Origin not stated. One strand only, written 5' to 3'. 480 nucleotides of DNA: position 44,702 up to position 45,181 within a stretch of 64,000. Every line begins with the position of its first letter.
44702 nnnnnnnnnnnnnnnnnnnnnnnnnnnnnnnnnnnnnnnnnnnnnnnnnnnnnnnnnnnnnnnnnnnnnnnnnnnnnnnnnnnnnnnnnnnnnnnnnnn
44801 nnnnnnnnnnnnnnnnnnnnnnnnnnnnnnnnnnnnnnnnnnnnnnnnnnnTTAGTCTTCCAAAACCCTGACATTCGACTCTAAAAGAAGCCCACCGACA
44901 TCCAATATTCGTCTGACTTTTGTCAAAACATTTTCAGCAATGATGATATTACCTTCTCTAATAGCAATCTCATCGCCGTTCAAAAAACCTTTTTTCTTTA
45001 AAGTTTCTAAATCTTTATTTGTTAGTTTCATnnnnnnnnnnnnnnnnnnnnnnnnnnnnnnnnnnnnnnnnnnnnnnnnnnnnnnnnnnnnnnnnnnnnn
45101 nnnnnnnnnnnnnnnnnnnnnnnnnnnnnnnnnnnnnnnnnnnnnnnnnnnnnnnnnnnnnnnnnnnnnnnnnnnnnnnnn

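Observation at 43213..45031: GroEL chaperonin with an overlapping 59-aa GroES-like ORF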

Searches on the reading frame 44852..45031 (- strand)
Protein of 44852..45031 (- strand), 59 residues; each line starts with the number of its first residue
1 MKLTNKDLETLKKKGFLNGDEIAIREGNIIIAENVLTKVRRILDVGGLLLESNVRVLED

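Call 3: search_protein_families(library=pfam, proteins=[window:44852-45031:-], max_evalue=1)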
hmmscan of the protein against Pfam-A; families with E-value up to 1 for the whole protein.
window:44852-45031:- (59 aa): 0 families

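Call 4: search_protein_families(library=phrogs, proteins=[window:44852-45031:-], max_evalue=1)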
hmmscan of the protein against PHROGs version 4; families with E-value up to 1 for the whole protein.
window:44852-45031:- (59 aa): 1 family
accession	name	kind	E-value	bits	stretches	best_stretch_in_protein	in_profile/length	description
phrog_34267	-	unknown function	0.061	14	1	3-34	25-56/60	-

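Call 6: find_homologous_proteins(query=window:44852-45031:-, max_evalue=10)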
Query window:44852-45031:- (59 aa): 1 proteins with E <= 10 among 2 candidates.
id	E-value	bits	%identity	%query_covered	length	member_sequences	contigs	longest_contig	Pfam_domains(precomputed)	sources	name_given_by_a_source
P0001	5.9e-28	112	100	100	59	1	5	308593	-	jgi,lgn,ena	-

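Call 11: find_encoding_contigs(protein=P0001, flank=6000, max_places=10)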
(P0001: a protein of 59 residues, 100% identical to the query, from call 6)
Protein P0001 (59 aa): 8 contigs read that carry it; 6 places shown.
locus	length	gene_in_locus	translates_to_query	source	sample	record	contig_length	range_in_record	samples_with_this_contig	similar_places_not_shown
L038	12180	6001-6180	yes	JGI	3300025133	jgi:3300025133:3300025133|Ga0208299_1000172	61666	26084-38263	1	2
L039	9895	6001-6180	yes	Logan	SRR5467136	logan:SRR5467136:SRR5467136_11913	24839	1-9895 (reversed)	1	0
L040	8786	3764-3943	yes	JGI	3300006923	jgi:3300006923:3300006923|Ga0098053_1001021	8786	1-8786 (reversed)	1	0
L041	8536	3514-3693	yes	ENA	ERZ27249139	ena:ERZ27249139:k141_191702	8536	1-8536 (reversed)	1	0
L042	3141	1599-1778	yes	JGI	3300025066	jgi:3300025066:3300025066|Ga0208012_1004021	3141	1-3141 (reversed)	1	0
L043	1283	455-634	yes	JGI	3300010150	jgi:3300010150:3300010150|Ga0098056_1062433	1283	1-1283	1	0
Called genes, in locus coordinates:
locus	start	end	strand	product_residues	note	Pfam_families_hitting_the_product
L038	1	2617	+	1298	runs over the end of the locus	-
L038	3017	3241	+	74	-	-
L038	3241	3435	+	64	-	-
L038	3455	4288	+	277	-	-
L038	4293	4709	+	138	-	-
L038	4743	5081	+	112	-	-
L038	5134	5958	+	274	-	PF02739:5_3_exonuc_N, PF01367:5_3_exonuc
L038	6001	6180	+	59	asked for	-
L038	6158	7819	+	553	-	PF00118:Cpn60_TCP1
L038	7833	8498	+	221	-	PF00293:NUDIX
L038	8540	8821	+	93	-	-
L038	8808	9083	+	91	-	-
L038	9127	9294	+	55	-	-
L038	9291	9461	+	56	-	-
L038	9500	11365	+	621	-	PF11617:Cu-binding_MopE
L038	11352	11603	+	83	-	-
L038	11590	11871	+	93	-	-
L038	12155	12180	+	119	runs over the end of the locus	-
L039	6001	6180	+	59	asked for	-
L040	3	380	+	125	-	?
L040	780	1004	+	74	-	-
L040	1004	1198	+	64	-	-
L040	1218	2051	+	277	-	-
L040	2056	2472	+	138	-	-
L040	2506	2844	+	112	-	-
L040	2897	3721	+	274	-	PF02739:5_3_exonuc_N, PF01367:5_3_exonuc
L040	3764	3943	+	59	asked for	-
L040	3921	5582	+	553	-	PF00118:Cpn60_TCP1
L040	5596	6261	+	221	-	PF00293:NUDIX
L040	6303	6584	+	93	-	-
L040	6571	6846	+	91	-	-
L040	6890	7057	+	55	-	-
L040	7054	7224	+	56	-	-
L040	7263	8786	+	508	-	?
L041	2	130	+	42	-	?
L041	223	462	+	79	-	-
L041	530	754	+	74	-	-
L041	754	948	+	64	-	-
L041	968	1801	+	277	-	-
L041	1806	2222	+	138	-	-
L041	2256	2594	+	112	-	-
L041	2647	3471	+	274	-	PF02739:5_3_exonuc_N, PF01367:5_3_exonuc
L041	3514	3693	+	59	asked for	-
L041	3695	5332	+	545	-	PF00118:Cpn60_TCP1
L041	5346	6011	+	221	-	PF00293:NUDIX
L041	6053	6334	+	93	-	-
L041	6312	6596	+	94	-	-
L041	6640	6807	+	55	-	-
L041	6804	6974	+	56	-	-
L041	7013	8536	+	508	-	?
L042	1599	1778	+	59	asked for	-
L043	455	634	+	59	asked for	-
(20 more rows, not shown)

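Call 19: search_protein_representatives(protein=window:44852-45031:-)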
Query: 59 residues. Proteins with E-value up to 0.001 (for the whole library): 42; up to 1e-10: 1; up to 1e-30: 0. The best 42 are listed.
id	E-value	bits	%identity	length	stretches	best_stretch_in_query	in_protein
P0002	7.9e-13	63.3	29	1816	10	15-49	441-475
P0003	3.3e-10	55.1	53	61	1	3-57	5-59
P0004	3.7e-09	51.9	49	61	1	3-59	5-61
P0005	9.4e-09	50.6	55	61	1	3-58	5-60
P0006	1.4e-08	50.1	51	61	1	4-58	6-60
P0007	1.8e-08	49.7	51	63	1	3-59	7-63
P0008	5.0e-08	48.4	45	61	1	2-59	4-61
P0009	8.3e-08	47.7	46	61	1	3-59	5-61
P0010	9.2e-08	47.5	47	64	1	3-59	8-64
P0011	9.3e-08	47.5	32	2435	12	14-53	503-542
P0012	1.7e-07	46.7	49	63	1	3-59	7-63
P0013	2.9e-07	46.0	46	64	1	3-59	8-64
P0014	3.0e-07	45.9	43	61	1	2-59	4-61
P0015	3.5e-07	45.7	42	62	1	3-59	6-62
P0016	5.1e-07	45.2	42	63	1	6-58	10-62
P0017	5.9e-07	45.0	47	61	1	3-57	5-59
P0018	7.5e-07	44.7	46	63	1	1-59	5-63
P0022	8.1e-06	41.5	42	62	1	2-58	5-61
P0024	2.6e-05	39.9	38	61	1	5-57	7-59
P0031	1.0e-04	38.0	43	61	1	4-57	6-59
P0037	2.7e-04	36.7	39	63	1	4-54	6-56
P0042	5.6e-04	35.7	42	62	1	3-57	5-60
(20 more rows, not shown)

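Call 22: predict_structure(protein=window:44852-45031:-)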
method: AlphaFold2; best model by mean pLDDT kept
length: 59 residues; sequences in the alignment: 1
mean_pLDDT: 69.9   pTM: 0.42
mean pLDDT of the five models: 69.9, 67.9, 66.9, 65.5, 58.5
residues with pLDDT >= 90: 0; 70-90: 36; 50-70: 23; < 50: 0
segments of 3 or more residues with pLDDT < 50: none
pLDDT, mean of each block of 10 residues (from residue 1): 69 73 73 76 66 62
secondary structure, 60 per line:
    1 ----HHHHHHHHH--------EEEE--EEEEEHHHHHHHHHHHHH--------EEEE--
elements in order: H5-13 E22-25 E28-32 H33-45 E54-57

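Call 26: find_homologous_proteins(query=A1, max_evalue=0.001)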
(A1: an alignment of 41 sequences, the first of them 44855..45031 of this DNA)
Query A1 (41 sequences) (59 aa, profile of the alignment): 384 proteins with E <= 0.001 among 2473 candidates; the best 120 are listed.
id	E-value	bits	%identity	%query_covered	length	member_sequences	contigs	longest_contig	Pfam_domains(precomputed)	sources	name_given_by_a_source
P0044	9.2e-25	104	54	97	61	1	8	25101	-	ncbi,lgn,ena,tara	tara:strand:+ start:737 stop:922 length:186 start_codon:yes stop_codon:yes gene_type:complete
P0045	1.0e-23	100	57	95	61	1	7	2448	-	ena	-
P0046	4.0e-23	99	41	95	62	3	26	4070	-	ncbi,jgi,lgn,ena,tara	jgi:hypothetical protein|tara:strand:- start:639 stop:827 length:189 start_codon:yes stop_codon:yes 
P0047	9.0e-23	97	54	97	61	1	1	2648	-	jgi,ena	jgi:response regulator RpfG family c-di-GMP phosphodiesterase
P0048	1.8e-22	96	54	95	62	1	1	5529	-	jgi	jgi:hypothetical protein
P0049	1.9e-22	96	62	93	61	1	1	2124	-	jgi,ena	-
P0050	2.1e-22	96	54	97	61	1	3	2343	-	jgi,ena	-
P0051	3.0e-22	96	51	97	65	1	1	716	-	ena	-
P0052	3.3e-22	96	47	97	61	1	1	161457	-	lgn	-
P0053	3.6e-22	95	40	98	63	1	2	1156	-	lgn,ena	-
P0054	3.7e-22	95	45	95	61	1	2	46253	-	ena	-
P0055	4.3e-22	95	53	97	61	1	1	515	-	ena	-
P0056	4.7e-22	95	54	97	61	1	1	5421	-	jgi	jgi:hypothetical protein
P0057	5.1e-22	95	53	97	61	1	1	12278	-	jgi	jgi:hypothetical protein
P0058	8.1e-22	94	42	93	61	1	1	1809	-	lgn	-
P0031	4.5e-21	92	44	85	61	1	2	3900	-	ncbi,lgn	-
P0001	4.9e-20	89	100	100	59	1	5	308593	-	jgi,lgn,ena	-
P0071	7.0e-20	88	40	85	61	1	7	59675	-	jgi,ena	-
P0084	7.3e-19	85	44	88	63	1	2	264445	-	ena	-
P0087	7.6e-19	85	44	81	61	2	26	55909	-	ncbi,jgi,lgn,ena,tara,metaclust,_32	tara:strand:+ start:473 stop:658 length:186 start_codon:yes stop_codon:yes gene_type:complete|metacl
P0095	5.2e-18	82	50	71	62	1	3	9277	-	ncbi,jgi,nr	ncbi:MAG TPA: hypothetical protein EYG21_06485 [Nitrospinaceae bacterium]|jgi:hypothetical protein|n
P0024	1.4e-17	81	38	88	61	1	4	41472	-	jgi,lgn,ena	-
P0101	1.5e-17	81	37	100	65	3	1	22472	-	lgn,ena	-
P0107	2.7e-17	80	38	88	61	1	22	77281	-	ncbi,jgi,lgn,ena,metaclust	jgi:hypothetical protein|metaclust:\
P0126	2.2e-16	77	39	93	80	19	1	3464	-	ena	-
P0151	4.5e-16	76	44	69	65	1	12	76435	-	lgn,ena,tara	tara:strand:- start:31342 stop:31539 length:198 start_codon:yes stop_codon:yes gene_type:complete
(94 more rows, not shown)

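Call 27: search_dna_similar(query=P0005, collection=phages, mode=protein, max_evalue=0.01, max_rows=40)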
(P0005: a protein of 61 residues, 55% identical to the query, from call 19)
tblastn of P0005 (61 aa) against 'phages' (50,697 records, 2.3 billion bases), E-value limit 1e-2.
No match.

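Call 28: find_encoding_contigs(protein=P0084, flank=5000, max_places=2)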
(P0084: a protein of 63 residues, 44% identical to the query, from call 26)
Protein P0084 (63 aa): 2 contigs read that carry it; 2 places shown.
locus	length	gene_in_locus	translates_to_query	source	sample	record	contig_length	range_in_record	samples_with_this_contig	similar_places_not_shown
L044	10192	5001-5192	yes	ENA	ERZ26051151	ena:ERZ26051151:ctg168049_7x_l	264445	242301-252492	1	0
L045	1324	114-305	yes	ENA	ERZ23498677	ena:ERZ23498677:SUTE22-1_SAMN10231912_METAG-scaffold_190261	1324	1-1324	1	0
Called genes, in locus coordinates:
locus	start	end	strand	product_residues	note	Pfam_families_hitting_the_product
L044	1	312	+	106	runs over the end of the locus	PF01521:Fe-S_biosyn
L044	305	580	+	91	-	-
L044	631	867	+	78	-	-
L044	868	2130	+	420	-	-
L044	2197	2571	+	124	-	-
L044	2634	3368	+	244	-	-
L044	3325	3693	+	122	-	-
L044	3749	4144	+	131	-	-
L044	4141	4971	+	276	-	PF02739:5_3_exonuc_N, PF01367:5_3_exonuc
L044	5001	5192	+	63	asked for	-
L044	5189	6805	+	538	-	PF00118:Cpn60_TCP1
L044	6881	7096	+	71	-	-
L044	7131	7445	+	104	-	-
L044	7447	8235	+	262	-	PF00140:Sigma70_r1_2, PF04542:Sigma70_r2, PF04539:Sigma70_r3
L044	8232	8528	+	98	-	-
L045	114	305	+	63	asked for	-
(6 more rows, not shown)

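Call 29: find_encoding_contigs(protein=P0052, flank=5000, max_places=2)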
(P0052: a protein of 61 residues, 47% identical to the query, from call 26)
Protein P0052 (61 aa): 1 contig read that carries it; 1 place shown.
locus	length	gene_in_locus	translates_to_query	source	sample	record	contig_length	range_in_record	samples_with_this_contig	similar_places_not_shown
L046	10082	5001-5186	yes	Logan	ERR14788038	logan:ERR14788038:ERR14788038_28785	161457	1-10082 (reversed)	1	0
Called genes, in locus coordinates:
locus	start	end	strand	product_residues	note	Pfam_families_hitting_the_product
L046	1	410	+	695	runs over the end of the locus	-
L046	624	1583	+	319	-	-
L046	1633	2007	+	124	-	-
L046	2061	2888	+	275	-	-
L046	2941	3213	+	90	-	-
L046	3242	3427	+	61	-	-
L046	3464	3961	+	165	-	-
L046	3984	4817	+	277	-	PF02739:5_3_exonuc_N, PF01367:5_3_exonuc (weak)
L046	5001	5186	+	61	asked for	-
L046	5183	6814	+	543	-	PF00118:Cpn60_TCP1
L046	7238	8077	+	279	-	-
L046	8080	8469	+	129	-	-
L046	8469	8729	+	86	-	-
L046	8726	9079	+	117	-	-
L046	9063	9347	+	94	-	-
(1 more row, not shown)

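Call 30: find_encoding_contigs(protein=P0107, flank=5000, max_places=2)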
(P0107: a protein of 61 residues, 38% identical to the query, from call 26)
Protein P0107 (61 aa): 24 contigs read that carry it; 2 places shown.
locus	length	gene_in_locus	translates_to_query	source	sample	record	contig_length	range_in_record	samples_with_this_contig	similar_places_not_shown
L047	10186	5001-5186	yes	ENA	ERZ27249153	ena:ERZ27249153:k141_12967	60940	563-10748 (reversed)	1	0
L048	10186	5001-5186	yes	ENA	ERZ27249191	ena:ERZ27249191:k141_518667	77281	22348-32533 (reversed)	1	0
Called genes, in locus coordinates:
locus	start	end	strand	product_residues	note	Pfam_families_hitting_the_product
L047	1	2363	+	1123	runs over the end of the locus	-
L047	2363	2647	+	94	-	-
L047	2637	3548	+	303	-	-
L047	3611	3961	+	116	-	-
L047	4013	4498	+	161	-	-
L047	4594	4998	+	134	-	-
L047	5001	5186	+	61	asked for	-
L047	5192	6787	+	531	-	PF00118:Cpn60_TCP1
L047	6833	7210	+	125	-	-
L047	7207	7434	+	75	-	-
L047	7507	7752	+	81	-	-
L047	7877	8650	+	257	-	PF00140:Sigma70_r1_2, PF04542:Sigma70_r2, PF04539:Sigma70_r3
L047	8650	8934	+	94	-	-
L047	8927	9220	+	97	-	-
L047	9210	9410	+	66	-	-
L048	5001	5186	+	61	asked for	-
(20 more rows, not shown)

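Call 31: find_encoding_contigs(protein=P0151, flank=5000, max_places=2)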
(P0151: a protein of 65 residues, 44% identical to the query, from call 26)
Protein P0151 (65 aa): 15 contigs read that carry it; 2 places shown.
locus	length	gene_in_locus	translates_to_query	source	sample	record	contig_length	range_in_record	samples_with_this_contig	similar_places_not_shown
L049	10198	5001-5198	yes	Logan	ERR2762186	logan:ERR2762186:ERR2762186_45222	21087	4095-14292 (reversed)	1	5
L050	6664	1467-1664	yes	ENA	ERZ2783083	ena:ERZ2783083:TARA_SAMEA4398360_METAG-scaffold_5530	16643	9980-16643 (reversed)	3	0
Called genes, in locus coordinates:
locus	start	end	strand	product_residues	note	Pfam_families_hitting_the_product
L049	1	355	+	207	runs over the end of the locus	-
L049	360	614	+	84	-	-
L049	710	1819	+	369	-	-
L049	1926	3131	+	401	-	-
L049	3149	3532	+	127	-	-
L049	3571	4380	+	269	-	-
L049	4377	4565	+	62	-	-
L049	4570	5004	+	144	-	-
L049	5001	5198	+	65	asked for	-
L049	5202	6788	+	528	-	PF00118:Cpn60_TCP1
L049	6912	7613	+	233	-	PF00140:Sigma70_r1_2, PF04542:Sigma70_r2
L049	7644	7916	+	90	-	-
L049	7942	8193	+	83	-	-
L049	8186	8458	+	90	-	-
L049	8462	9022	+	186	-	PF01327:Pep_deformylase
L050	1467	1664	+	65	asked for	-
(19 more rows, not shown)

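Call 32: predict_structure(alignment_id=A1)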
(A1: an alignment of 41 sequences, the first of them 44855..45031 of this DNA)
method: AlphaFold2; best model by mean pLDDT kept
length: 59 residues; sequences in the alignment: 41
mean_pLDDT: 74.6   pTM: 0.48
mean pLDDT of the five models: 74.6, 72.9, 72.0, 71.5, 68.2
residues with pLDDT >= 90: 0; 70-90: 42; 50-70: 17; < 50: 0
segments of 3 or more residues with pLDDT < 50: none
pLDDT, mean of each block of 10 residues (from residue 1): 73 78 80 85 68 62
secondary structure, 60 per line:
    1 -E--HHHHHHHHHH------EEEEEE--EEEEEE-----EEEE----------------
elements in order: H5-14 E21-26 E29-34 E40-43

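Call 38: find_encoding_contigs(protein=P0126, flank=4000, max_places=2)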
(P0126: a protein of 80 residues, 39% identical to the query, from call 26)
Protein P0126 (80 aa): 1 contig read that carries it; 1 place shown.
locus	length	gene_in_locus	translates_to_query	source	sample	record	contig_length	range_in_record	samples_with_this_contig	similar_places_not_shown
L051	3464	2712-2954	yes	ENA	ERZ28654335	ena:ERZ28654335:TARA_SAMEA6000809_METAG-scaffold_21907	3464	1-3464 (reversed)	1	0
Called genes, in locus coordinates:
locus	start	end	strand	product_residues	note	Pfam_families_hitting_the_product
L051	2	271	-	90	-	?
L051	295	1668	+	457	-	-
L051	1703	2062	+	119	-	-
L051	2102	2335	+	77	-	-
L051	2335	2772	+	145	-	-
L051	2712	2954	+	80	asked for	-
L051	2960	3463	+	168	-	?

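Call 39: find_encoding_contigs(protein=P0095, flank=5000, max_places=2)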
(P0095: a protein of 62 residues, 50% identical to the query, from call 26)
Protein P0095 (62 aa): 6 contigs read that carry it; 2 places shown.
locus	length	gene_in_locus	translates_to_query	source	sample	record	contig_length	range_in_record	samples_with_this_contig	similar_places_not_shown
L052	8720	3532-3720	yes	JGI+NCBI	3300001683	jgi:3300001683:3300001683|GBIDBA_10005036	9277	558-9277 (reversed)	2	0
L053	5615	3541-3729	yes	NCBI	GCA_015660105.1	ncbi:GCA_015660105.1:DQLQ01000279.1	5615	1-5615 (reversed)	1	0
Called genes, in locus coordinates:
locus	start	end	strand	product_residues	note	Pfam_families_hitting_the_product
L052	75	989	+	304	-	-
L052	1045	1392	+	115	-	-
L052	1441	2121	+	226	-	-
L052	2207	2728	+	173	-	-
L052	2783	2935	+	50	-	-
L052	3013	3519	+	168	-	-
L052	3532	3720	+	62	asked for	-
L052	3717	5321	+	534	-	PF00118:Cpn60_TCP1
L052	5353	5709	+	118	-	-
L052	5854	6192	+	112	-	-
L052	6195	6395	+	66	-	PF19883:DUF6356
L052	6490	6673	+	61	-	-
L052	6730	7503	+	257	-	PF00140:Sigma70_r1_2, PF04542:Sigma70_r2, PF04539:Sigma70_r3 (weak)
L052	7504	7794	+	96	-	-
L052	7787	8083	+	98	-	-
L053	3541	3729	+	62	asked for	-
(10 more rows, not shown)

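Call 40: find_encoding_contigs(protein=P0087, flank=5000, max_places=2)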
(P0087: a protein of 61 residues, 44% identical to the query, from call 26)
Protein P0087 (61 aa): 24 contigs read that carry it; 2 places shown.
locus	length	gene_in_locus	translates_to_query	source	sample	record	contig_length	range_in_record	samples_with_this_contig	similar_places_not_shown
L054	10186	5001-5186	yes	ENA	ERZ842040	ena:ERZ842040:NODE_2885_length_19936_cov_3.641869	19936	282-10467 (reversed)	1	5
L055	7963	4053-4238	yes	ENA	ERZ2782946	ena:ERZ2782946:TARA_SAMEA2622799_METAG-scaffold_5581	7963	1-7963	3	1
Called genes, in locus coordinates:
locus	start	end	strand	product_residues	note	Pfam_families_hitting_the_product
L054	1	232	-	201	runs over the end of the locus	PF08218:Citrate_ly_lig (faint)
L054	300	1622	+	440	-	-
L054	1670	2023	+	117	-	-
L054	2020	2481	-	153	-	-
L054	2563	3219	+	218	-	-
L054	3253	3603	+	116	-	-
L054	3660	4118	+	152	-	-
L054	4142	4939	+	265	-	PF02739:5_3_exonuc_N, PF01367:5_3_exonuc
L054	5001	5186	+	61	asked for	-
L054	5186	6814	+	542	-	PF00118:Cpn60_TCP1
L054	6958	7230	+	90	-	-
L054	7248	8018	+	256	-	PF00140:Sigma70_r1_2, PF04542:Sigma70_r2, PF04539:Sigma70_r3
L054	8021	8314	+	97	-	-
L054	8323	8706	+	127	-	-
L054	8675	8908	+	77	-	-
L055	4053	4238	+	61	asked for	-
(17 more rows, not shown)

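Call 41: find_encoding_contigs(protein=P0071, flank=5000, max_places=2)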
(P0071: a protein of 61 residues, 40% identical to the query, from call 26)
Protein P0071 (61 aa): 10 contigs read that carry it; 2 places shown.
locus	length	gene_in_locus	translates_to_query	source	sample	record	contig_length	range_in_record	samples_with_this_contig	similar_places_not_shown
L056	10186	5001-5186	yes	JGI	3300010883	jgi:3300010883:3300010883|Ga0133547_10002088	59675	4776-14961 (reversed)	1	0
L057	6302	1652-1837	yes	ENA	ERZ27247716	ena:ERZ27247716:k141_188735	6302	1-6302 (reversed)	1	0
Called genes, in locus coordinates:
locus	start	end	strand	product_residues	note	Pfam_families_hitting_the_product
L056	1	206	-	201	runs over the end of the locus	PF08218:Citrate_ly_lig (faint)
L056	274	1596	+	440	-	-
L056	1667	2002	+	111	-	-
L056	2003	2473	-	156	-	-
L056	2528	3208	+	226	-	-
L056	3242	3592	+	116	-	-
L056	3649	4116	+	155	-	-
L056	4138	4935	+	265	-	PF02739:5_3_exonuc_N, PF01367:5_3_exonuc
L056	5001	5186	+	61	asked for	-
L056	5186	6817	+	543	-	PF00118:Cpn60_TCP1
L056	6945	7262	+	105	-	-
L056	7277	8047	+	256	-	PF00140:Sigma70_r1_2, PF04542:Sigma70_r2, PF04539:Sigma70_r3 (weak)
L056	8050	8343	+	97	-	-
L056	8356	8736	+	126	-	-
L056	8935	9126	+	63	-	-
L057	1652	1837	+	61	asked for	-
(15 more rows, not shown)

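Call 51: search_protein_families(library=pfam, alignment_id=A1, max_evalue=10)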
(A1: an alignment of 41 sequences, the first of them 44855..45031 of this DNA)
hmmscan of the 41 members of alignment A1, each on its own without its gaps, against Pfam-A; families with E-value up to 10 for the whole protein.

A. member 1, window:44855-45031:- (59 aa): 0 families

B. families by the number of members that match (of 41 scanned): 8 families
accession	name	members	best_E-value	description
PF09851.14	SHOCT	5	0.0041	Short C-terminal domain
PF02484.20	Rhabdo_NV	1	0.019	Rhabdovirus Non-virion protein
PF24654.2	CEP76_N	1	0.027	CEP76 N-terminal domain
PF25276.1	DUF7870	1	0.1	Domain of unknown function (DUF7870)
PF08158.18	SDA1_HEAT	1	0.1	SDA1, HEAT repeat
PF17402.7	DUF5408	1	0.21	Family of unknown function (DUF5408)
PF18208.6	NES_C_h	1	0.23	Nicking enzyme C-terminal middle helical domain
PF18930.5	DUF5679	1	0.33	Domain of unknown function (DUF5679)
